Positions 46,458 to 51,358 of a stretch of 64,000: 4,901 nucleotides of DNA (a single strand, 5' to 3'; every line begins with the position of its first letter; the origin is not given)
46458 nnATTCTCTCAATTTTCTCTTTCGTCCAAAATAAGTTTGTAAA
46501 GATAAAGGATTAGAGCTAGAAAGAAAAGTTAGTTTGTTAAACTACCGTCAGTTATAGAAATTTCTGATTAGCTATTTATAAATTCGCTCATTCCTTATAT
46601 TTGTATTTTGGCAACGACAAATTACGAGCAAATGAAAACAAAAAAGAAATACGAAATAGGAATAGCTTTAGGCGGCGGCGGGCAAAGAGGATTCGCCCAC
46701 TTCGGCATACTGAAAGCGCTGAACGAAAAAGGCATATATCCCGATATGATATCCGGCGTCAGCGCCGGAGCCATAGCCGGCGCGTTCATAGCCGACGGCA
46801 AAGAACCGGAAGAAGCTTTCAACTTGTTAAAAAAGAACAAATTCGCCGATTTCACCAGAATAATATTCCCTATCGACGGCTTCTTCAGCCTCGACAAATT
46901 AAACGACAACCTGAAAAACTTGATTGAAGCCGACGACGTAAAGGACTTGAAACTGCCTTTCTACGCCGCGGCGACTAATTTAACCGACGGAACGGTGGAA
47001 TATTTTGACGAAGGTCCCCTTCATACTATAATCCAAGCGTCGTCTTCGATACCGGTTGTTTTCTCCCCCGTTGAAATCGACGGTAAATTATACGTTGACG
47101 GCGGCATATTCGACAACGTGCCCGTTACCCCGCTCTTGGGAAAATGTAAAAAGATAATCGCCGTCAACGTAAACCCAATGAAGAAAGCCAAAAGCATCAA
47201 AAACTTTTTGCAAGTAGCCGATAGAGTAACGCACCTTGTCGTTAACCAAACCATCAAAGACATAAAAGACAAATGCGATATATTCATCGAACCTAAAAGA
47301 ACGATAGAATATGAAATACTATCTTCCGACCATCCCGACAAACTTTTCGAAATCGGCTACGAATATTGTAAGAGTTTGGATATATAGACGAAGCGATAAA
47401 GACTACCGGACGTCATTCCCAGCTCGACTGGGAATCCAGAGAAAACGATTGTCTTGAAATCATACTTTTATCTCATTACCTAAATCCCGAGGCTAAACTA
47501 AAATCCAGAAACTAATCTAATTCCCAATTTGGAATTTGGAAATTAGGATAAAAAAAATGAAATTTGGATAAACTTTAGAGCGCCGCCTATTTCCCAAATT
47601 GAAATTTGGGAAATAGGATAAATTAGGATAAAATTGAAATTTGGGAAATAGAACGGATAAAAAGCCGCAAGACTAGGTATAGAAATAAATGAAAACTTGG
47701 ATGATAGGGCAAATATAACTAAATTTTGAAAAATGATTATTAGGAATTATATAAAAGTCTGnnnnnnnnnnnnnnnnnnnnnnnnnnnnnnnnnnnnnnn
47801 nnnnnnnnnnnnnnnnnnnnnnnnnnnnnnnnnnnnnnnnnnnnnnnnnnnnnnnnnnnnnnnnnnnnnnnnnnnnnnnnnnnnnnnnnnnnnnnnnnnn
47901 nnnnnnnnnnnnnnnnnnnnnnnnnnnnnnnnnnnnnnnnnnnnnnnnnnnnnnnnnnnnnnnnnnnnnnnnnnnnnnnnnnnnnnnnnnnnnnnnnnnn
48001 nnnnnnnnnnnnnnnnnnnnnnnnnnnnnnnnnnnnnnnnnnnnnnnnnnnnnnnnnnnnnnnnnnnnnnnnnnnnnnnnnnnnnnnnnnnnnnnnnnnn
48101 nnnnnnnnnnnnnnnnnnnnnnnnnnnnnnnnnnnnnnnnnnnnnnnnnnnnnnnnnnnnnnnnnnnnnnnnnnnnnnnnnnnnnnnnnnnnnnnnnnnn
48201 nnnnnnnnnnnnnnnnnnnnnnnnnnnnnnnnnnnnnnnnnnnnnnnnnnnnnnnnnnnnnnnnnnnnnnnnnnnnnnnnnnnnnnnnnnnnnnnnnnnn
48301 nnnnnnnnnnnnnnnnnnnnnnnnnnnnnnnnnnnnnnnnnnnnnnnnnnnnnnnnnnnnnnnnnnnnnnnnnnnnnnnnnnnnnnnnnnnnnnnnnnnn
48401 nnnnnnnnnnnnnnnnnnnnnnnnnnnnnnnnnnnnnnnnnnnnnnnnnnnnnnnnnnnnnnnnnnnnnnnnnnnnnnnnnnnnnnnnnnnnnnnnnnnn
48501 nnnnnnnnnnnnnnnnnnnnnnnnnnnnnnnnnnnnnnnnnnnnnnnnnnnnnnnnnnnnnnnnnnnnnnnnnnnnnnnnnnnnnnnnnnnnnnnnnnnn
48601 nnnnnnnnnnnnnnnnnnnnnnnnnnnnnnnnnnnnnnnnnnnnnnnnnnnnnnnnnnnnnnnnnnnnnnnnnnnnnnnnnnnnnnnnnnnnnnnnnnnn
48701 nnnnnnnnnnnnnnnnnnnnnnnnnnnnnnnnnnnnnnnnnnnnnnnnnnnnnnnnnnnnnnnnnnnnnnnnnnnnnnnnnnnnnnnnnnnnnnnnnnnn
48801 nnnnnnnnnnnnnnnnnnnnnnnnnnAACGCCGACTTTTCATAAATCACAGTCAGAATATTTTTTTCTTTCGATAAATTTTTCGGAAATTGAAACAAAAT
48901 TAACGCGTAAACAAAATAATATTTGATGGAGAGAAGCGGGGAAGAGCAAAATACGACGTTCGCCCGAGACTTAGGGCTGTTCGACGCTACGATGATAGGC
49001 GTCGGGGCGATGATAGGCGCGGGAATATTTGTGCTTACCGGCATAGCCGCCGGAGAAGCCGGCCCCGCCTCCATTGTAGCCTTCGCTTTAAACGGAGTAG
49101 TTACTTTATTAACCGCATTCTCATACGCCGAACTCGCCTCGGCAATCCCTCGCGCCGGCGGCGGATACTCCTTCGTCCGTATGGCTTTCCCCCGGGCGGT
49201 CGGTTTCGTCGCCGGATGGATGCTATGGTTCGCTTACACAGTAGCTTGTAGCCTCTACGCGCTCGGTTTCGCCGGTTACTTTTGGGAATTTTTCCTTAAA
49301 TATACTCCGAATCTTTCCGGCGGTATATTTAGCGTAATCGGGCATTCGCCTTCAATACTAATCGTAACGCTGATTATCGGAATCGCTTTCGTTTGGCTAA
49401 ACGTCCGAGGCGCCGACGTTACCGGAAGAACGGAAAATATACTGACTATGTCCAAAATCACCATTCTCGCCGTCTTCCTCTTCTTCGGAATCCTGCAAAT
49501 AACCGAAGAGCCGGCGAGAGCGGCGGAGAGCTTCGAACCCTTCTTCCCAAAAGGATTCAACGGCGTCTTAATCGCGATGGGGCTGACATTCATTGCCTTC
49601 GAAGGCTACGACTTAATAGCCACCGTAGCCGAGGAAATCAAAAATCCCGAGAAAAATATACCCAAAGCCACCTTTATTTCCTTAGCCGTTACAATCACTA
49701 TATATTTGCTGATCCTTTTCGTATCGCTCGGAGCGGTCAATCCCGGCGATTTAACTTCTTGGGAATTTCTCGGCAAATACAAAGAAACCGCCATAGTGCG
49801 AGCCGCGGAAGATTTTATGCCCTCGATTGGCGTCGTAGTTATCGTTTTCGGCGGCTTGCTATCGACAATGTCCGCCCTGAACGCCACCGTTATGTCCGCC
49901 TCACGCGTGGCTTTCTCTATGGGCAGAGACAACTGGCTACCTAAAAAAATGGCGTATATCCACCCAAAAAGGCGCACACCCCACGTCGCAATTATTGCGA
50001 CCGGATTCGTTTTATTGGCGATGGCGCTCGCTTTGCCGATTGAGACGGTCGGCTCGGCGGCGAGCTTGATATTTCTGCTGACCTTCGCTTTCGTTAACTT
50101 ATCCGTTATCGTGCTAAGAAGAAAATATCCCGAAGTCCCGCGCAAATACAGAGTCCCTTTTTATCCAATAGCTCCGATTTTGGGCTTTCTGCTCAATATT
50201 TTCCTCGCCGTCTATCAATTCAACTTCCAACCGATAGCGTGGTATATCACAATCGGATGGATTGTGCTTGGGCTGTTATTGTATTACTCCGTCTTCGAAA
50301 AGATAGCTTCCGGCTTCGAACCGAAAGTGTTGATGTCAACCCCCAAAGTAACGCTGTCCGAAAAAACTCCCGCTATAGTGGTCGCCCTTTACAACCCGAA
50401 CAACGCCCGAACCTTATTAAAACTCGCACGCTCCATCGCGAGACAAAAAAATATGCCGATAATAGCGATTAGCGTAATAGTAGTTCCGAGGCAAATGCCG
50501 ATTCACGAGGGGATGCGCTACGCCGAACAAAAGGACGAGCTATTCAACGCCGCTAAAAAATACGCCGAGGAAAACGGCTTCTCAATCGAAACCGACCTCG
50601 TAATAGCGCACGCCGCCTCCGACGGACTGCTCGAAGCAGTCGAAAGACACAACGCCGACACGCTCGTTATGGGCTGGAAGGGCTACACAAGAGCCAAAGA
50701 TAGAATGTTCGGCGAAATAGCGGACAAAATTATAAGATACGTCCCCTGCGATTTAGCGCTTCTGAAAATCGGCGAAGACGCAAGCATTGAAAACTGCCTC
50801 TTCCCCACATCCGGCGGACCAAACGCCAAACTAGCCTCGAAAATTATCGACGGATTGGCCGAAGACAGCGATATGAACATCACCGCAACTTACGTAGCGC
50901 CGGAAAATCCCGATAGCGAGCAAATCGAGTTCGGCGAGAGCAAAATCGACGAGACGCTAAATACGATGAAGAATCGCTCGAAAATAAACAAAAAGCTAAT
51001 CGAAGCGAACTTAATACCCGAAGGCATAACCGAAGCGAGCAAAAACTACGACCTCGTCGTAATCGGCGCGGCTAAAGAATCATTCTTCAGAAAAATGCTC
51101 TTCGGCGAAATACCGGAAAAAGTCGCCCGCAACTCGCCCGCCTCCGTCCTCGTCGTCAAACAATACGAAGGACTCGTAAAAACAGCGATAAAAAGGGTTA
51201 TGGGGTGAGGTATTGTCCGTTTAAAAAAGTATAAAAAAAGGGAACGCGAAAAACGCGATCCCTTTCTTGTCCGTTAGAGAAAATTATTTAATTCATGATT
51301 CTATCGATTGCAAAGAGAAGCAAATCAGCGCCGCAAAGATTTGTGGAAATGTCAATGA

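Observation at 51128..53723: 81-bp imperfect direct repeat duplicating the in-frame 3-prime end of the permease-Usp gene brackets a 2.4-kb cargo of secreted, outer-membrane and T9SS-sorted proteins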

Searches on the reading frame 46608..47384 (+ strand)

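Call 27: search_protein_families(library=pfam, proteins=[window:46608-47384:+], max_evalue=0.0001)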
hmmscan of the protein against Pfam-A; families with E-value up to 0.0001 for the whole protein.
window:46608-47384:+ (259 aa): 1 family
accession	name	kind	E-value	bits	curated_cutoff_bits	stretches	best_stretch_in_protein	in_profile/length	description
PF01734.28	Patatin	-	3.5e-38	132.2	27.7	1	20-176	2-190/191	Patatin-like phospholipase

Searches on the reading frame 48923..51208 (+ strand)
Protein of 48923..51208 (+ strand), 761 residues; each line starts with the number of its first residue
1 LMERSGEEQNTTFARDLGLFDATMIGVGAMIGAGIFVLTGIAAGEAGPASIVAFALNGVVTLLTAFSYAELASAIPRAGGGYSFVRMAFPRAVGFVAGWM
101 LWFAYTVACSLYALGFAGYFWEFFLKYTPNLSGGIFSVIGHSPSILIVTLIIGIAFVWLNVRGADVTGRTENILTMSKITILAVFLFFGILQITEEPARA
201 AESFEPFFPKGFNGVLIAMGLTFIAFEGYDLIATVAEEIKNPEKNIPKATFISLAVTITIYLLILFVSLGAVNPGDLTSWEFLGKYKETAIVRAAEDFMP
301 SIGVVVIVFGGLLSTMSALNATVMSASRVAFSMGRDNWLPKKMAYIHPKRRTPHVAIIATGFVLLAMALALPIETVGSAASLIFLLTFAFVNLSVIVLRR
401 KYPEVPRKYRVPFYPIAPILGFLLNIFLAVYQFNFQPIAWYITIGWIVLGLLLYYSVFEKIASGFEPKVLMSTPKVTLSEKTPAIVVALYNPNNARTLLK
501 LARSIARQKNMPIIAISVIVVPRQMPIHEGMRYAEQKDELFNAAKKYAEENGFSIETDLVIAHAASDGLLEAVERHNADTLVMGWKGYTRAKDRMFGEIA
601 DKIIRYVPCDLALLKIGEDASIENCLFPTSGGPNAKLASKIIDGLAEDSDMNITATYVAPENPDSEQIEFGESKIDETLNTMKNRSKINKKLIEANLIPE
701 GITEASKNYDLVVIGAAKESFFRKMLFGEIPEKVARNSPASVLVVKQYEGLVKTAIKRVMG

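Call 4: search_protein_families(library=pfam, proteins=[window:48923-51205:+], max_evalue=0.01)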
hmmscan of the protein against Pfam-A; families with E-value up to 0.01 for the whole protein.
window:48923-51205:+ (761 aa): 4 families
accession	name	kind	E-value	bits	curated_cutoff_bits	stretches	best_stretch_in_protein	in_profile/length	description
PF13520.12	AA_permease_2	-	1.6e-62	212.3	27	1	17-433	1-405/427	Amino acid permease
PF00324.27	AA_permease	-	3.2e-55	188.1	24.6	1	22-453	2-456/470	Amino acid permease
PF00582.32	Usp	-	2.2e-28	100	24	2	485-614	5-140/141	Universal stress protein family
PF03222.19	Trp_Tyr_perm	-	2.6e-05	24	22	1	19-277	5-247/393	Tryptophan/tyrosine permease family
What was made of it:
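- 48926..51208 (+): Amino-acid permease fused to two Usp domains (760 aa). This is the gene whose 3' end is duplicated. Pfam AA_permease_2 1.6e-62 and Usp 2.2e-28 with 2 stretches (call 4).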

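Call 9: find_encoding_contigs(protein=window:48923-51208:+, flank=10000, max_places=10)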
Protein window:48923-51208:+ (761 aa): no gene with exactly this product is on record in the collection.

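Call 10: find_encoding_contigs(protein=window:48926-51208:+, flank=10000, max_places=10)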
Protein window:48926-51208:+ (760 aa): no gene with exactly this product is on record in the collection.

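Call 12: find_related_loci(query=window:48926-51205:+, collection=genome_contigs, flank=10000)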
Query window:48926-51205:+ (760 aa) in genome_contigs; peptide patterns used: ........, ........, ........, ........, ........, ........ (x = any residue, [..] = any of these).
550 stretches matched a pattern; 495 encode a relative of the query (tblastn E <= 1e-3); the best 80 are kept; 80 distinct loci.
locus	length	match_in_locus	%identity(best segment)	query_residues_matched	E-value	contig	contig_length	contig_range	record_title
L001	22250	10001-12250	70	11-760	0e+0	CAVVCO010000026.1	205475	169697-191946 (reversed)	MAG: uncultured Ignavibacteriales bacterium isolate MFD02416.bin.1.346 genome assembly, contig: contig_67488, whole geno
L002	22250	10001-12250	70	11-760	0e+0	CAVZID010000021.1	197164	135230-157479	MAG: uncultured Bacteroidetes bacterium isolate MFD02416.bin.2.172 genome assembly, contig: contig_30014, whole genome s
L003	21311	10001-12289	67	1-760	0e+0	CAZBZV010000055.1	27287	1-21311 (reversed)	MAG TPA_asm: uncultured Ignavibacteria bacterium isolate SRP141376_co2_104 genome assembly, contig: NODE_3787_length_272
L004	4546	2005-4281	68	2-760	0e+0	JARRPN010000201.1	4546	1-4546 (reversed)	MAG: Calditrichaceae bacterium isolate Spart_177_MAG scaffold_13057, whole genome shotgun sequence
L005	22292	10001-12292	69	1-760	0e+0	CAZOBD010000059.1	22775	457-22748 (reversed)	MAG TPA_asm: uncultured Hyphomicrobiales bacterium isolate SRP141376_co4_174 genome assembly, contig: NODE_4021_length_2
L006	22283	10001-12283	67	1-760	0e+0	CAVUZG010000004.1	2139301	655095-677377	MAG: uncultured Ignavibacteria bacterium isolate MFD05684.bin.1.398 genome assembly, contig: contig_30049, whole genome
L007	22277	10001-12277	68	3-760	0e+0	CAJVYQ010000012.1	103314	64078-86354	MAG TPA_asm: uncultured Deferribacteres bacterium isolate DRR093004_bin.37_MetaBAT_v2.12.1_MAG genome assembly, contig:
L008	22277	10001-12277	67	2-760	0e+0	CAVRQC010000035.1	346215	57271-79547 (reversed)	MAG: uncultured Ignavibacteriales bacterium isolate MFD02923.bin.1.144 genome assembly, contig: contig_9676, whole genom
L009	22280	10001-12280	67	2-760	0e+0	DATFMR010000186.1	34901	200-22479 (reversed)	MAG TPA_asm: Ignavibacteriaceae bacterium isolate SMAG_U9230 k141_479089, whole genome shotgun sequence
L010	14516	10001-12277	67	2-760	0e+0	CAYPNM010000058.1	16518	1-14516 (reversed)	MAG TPA_asm: uncultured Ignavibacteriaceae bacterium isolate binchicken_co150_475 genome assembly, contig: NODE_7818_len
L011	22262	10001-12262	67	7-760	0e+0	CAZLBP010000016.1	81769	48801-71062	MAG TPA_asm: uncultured Ignavibacteriales bacterium isolate SRP141376_co3_222 genome assembly, contig: NODE_605_length_8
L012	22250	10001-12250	68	11-760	0e+0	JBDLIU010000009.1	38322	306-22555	MAG: Bacteroidota bacterium isolate MAG054 MAG054_9, whole genome shotgun sequence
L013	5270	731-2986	67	6-760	0e+0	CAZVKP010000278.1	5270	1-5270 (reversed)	MAG TPA_asm: uncultured Calditrichaceae bacterium isolate binchicken_co17_43 genome assembly, contig: NODE_28734_length_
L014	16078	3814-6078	68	6-760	0e+0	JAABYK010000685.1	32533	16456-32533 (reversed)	MAG: candidate division KSB1 bacterium isolate CS3-K085 K_merged_R1_(paired)_contig_146866, whole genome shotgun sequenc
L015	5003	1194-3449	67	9-760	0e+0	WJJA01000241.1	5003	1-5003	MAG: bacterium isolate Bin_338 k141_1860109, whole genome shotgun sequence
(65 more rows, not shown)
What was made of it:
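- Tried and rejected: genome_contigs gave 70% identity at most (call 12);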

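Call 15: find_homologous_proteins(query=window:48926-51205:+, max_evalue=1e-50)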
Query window:48926-51205:+ (760 aa): 5732 proteins with E <= 1e-50 among 8000 candidates; the best 120 are listed.
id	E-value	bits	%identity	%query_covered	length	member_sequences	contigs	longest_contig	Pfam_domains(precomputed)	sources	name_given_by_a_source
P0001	0.0e+0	1673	100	100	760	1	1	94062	PF13520.13,PF00324.28,PF00582.33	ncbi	-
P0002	0.0e+0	1354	79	100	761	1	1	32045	PF13520.13,PF00324.28,PF00582.33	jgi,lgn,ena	-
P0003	0.0e+0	1300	75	99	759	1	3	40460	PF13520.13,PF00324.28,PF00582.33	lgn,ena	-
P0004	0.0e+0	1251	73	100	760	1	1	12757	PF13520.13,PF00324.28,PF00582.33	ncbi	-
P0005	0.0e+0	1248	73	100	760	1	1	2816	PF13520.13,PF00324.28,PF00582.33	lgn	-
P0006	0.0e+0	1246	72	100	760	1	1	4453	PF13520.13,PF00324.28,PF00582.33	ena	-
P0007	0.0e+0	1209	70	100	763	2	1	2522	PF13520.13,PF00324.28,PF00582.33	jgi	jgi:amino acid transporter/nucleotide-binding universal stress UspA family protein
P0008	0.0e+0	1205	70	100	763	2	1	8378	PF13520.13,PF00324.28,PF00582.33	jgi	-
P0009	0.0e+0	1205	70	100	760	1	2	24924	PF13520.13,PF00324.28,PF00582.33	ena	-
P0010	0.0e+0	1203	69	100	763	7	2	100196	PF13520.13,PF00324.28,PF03845.20,PF00582.33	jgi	jgi:amino acid transporter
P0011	0.0e+0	1201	70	100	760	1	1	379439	PF13520.13,PF00324.28,PF00582.33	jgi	jgi:amino acid transporter/nucleotide-binding universal stress UspA family protein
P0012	0.0e+0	1200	69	100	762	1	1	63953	PF13520.13,PF00324.28,PF00582.33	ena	-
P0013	0.0e+0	1200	70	100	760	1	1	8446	PF13520.13,PF00324.28,PF00582.33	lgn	-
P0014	0.0e+0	1197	69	100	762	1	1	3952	PF13520.13,PF00324.28,PF00582.33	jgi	jgi:amino acid transporter/nucleotide-binding universal stress UspA family protein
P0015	0.0e+0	1197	69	100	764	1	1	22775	PF13906.13,PF13520.13,PF00324.28,PF00582.33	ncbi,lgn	-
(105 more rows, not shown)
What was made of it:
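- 48926..51208 (+): Identical protein P0001 exists in an NCBI record on a 94-kb contig (call 15).
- Tried and rejected: the 5.8-billion-protein search gave 79% and 75% (call 15);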

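Call 16: find_encoding_contigs(protein=P0001, flank=10000, max_places=5)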
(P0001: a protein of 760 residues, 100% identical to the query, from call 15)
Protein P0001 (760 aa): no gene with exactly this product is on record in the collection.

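Call 17: find_encoding_contigs(protein=P0002, flank=10000, max_places=5)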
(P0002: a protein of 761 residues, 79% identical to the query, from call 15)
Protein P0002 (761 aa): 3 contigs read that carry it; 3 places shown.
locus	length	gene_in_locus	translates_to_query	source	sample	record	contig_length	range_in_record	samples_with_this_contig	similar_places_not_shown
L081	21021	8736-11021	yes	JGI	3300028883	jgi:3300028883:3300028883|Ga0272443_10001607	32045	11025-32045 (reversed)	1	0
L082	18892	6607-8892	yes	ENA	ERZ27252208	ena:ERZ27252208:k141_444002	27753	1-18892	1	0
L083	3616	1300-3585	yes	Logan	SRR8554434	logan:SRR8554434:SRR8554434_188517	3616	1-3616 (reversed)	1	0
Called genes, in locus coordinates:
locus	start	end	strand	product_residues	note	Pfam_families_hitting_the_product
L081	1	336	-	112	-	?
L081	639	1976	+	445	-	PF03349:Toluene_X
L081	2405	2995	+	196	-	-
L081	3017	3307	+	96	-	PF06291:Lambda_Bor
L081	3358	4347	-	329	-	PF00493:MCM (weak), PF20030:bpMoxR, PF00004:AAA (weak), PF07726:AAA_3, PF07728:AAA_5, PF17863:AAA_lid_2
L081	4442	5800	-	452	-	PF00675:Peptidase_M16, PF05193:Peptidase_M16_C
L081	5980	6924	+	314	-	PF01584:CheW, PF00072:Response_reg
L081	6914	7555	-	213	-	PF00293:NUDIX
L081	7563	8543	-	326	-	PF01380:SIS, PF00571:CBS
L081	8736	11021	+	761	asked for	PF00324:AA_permease, PF13520:AA_permease_2, PF00582:Usp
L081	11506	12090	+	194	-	-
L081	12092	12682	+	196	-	-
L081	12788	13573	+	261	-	PF00903:Glyoxalase, PF22677:Ble-like_N (faint), PF00903:Glyoxalase (weak)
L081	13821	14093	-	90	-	-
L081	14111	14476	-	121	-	-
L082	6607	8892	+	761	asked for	PF00324:AA_permease, PF13520:AA_permease_2, PF00582:Usp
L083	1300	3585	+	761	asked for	PF00324:AA_permease, PF13520:AA_permease_2, PF00582:Usp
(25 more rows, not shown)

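Call 18: find_encoding_contigs(protein=P0003, flank=10000, max_places=5)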
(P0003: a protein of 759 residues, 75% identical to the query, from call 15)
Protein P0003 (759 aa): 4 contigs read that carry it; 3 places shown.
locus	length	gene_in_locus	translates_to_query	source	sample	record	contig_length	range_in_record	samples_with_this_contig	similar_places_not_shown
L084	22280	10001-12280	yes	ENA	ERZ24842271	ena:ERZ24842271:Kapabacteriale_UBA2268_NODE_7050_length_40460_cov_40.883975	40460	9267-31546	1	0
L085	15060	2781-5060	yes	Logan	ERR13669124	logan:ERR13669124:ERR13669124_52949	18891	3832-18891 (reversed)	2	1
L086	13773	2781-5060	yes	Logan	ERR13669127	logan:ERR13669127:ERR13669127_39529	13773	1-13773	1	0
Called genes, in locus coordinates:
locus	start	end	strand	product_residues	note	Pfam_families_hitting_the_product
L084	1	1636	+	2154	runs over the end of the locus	PF13860:FlgD_ig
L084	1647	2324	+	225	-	PF01029:NusB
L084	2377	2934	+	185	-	PF14518:Haem_oxygenas_2 (weak)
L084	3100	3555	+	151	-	PF09917:DUF2147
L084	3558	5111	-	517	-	PF12801:Fer4_5, PF12801:Fer4_5, PF13237:Fer4_10 (weak), PF12838:Fer4_7 (weak), PF13187:Fer4_9 (weak), PF12838:Fer4_7, PF13187:Fer4_9 (weak), PF14697:Fer4_21 (weak), +6 more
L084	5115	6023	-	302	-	PF04015:DUF362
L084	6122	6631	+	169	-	-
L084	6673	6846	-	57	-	-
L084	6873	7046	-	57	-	-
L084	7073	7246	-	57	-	-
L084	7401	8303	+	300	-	PF13411:MerR_1, PF02607:B12-binding_2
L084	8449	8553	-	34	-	-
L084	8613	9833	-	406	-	PF22020:RlmL_1st, PF02926:THUMP, PF01170:UPF0020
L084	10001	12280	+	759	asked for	PF00324:AA_permease, PF13520:AA_permease_2, PF00582:Usp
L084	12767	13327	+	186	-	PF05099:TerB (faint)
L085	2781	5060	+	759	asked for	PF00324:AA_permease, PF13520:AA_permease_2, PF00582:Usp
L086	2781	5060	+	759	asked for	PF00324:AA_permease, PF13520:AA_permease_2, PF00582:Usp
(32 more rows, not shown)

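Call 48: search_protein_families(library=pfam, alignment_id=A1, max_evalue=0.00001)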
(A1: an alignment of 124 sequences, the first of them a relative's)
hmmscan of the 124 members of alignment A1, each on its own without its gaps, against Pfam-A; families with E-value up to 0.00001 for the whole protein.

A. member 1, L001:12322-13326:- (335 aa): 1 family
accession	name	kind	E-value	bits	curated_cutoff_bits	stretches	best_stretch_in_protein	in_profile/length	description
PF03372.29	Exo_endo_phos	-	8.9e-10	39.1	24.5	1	51-325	1-225/225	Endonuclease/Exonuclease/phosphatase family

B. families by the number of members that match (of 124 scanned): 133 families (the first 25 are shown)
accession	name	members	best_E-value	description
PF00171.27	Aldedh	6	3.1e-177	Aldehyde dehydrogenase family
PF00202.27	Aminotran_3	4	1.4e-95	Aminotransferase class-III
PF01327.26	Pep_deformylase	4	4.3e-54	Polypeptide deformylase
PF00551.24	Formyl_trans_N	4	2.9e-41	Formyl transferase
PF02911.23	Formyl_trans_C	4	1.2e-30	Formyl transferase, C-terminal domain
PF00580.27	UvrD-helicase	3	2.8e-67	UvrD/REP helicase N-terminal domain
PF13361.12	UvrD_C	3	2.8e-58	UvrD-like helicase C-terminal domain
PF13245.12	AAA_19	3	8.6e-22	AAA domain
PF18962.6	Por_Secre_tail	3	6.4e-10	Secretion system C-terminal sorting domain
PF13538.12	UvrD_C_2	3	7.1e-09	UvrD-like helicase C-terminal domain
PF13604.12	AAA_30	3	7.4e-07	AAA domain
PF00005.33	ABC_tran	2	2.8e-55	ABC transporter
PF15902.12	Sortilin-Vps10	2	1.5e-37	Sortilin, neurotensin receptor 3,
PF00474.23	SSF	2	7.3e-36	Sodium:solute symporter family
PF05935.17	Arylsulfotrans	2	2.5e-34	Arylsulfotransferase (ASST)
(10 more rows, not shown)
